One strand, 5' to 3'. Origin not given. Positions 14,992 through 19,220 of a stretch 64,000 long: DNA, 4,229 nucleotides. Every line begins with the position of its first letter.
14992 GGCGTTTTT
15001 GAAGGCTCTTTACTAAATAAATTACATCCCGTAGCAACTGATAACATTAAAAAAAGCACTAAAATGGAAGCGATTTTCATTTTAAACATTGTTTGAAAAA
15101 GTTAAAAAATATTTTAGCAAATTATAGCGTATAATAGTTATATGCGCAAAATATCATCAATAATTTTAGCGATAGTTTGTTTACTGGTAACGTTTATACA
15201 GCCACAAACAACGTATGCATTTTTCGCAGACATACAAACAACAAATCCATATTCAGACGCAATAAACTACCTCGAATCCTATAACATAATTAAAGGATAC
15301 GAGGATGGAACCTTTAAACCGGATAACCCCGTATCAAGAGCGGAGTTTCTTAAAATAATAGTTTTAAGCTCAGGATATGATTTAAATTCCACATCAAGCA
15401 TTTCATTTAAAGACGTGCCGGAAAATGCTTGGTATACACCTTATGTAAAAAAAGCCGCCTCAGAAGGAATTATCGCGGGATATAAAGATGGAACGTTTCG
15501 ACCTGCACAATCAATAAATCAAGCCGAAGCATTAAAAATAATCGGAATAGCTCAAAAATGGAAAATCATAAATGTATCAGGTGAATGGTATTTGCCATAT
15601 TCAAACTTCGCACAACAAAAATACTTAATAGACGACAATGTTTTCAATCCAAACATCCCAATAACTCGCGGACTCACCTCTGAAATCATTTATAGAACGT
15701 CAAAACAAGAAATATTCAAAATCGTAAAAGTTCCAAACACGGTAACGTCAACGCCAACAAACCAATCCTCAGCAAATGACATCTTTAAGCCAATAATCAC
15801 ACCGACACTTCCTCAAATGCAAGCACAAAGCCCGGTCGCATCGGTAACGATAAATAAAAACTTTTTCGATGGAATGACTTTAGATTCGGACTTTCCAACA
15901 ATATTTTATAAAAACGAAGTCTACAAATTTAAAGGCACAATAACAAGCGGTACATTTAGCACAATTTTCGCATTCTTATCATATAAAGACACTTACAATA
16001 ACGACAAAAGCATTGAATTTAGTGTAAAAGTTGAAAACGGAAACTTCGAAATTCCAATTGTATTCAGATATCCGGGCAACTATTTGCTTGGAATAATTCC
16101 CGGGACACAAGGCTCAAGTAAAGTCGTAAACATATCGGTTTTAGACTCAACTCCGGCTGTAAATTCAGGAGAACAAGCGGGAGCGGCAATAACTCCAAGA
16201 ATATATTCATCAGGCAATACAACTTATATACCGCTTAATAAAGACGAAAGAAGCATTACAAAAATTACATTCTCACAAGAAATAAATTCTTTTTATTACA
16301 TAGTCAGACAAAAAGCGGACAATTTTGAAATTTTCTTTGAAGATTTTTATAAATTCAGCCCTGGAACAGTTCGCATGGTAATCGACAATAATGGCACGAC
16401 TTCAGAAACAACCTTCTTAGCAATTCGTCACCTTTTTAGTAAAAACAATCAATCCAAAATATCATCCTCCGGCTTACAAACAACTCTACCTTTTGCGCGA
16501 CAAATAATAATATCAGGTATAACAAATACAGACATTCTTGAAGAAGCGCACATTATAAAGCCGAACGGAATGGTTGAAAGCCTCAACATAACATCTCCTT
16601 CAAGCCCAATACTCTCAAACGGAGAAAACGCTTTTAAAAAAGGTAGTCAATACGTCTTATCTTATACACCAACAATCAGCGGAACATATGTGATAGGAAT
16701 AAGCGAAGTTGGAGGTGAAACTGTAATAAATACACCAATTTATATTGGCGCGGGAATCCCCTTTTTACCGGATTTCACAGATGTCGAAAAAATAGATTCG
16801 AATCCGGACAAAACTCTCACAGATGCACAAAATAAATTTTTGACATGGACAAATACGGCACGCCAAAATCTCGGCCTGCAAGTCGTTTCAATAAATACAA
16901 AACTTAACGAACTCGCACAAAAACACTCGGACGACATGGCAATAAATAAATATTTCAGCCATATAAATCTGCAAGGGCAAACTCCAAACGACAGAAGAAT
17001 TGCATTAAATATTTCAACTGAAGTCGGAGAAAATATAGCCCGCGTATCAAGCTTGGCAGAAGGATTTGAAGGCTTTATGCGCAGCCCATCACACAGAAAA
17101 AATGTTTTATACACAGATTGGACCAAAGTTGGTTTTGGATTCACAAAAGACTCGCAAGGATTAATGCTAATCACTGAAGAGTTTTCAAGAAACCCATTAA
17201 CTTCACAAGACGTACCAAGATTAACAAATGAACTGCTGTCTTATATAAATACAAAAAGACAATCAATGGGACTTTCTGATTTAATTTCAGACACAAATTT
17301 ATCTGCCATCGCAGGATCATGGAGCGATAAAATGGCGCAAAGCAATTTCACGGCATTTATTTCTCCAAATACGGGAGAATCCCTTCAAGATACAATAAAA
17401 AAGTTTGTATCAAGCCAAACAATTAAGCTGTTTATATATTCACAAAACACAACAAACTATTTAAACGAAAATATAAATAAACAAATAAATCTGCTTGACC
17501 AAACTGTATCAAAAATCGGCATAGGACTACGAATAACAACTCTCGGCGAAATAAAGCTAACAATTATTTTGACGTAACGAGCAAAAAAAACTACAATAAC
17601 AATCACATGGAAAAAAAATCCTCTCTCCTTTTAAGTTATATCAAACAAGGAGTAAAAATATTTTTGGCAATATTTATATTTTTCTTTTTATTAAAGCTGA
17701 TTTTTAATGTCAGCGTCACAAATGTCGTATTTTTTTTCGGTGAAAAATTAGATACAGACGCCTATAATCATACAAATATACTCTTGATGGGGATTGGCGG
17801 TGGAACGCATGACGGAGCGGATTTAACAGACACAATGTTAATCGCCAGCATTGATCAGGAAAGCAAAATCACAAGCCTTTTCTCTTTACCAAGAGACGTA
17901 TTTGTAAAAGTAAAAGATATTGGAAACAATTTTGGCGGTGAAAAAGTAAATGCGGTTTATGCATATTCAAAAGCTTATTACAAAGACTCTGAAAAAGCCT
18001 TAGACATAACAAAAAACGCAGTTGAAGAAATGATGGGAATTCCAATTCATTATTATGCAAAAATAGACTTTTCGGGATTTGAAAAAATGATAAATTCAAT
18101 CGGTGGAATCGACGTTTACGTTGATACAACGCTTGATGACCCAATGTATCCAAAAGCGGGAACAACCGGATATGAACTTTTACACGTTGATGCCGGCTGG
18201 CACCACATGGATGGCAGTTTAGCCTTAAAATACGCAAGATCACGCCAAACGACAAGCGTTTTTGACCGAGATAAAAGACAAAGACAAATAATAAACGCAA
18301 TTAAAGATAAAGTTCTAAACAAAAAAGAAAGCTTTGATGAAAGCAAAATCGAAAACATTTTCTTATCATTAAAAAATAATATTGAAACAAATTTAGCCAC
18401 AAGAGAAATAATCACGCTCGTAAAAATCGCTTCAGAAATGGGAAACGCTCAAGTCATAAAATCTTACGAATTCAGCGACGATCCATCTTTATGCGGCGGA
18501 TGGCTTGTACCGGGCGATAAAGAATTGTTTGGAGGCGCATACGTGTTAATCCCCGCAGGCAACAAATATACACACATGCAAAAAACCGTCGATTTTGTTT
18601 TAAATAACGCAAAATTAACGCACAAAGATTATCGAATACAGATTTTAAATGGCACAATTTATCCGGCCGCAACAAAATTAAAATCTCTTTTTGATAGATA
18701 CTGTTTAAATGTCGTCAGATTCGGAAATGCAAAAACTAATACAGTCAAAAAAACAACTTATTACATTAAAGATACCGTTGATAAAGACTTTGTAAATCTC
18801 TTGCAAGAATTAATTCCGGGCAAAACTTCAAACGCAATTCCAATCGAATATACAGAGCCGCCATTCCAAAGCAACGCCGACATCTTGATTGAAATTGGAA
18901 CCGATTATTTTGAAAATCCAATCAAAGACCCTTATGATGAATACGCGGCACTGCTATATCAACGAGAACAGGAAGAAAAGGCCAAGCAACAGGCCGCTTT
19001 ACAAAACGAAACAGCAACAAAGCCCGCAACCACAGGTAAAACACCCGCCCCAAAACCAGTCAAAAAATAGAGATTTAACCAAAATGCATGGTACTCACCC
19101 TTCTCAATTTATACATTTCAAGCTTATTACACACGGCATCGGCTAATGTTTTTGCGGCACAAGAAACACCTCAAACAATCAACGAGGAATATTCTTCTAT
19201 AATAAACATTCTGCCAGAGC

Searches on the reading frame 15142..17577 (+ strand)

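Call 62: search_protein_families(library=pfam, proteins=[window:15142-17577:+], max_evalue=0.0001)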
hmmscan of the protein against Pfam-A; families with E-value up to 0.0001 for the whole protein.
window:15142-17577:+ (811 aa): 2 families
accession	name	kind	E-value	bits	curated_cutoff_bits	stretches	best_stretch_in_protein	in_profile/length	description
PF00395.25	SLH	-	1.3e-29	102.3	20.8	2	88-130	1-43/44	S-layer homology domain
PF00188.32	CAP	-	1.2e-20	74.9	21.1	1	570-673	4-108/117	Cysteine-rich secretory protein family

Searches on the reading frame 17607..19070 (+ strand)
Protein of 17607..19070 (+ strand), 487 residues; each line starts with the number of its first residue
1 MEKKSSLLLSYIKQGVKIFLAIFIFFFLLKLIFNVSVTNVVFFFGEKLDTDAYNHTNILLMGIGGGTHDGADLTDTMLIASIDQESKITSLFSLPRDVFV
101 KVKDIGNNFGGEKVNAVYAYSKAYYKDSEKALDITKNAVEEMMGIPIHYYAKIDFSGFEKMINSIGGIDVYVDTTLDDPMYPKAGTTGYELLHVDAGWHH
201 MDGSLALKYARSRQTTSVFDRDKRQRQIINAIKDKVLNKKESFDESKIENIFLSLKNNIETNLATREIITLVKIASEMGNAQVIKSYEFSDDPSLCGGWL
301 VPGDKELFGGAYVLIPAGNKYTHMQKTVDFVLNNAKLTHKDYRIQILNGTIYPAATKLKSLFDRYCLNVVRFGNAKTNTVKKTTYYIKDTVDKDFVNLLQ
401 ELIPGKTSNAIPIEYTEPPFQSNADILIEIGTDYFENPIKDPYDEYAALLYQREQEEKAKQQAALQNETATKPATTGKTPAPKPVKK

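Call 62: search_protein_families(library=pfam, proteins=[window:17607-19070:+], max_evalue=0.0001)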
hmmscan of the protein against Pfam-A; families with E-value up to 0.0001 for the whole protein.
window:17607-19070:+ (487 aa): 1 family
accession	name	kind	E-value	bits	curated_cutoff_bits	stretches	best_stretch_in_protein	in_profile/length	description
PF03816.19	LytR_cpsA_psr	-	2.1e-32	112.8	24.6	1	74-236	2-148/150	LytR_cpsA_psr family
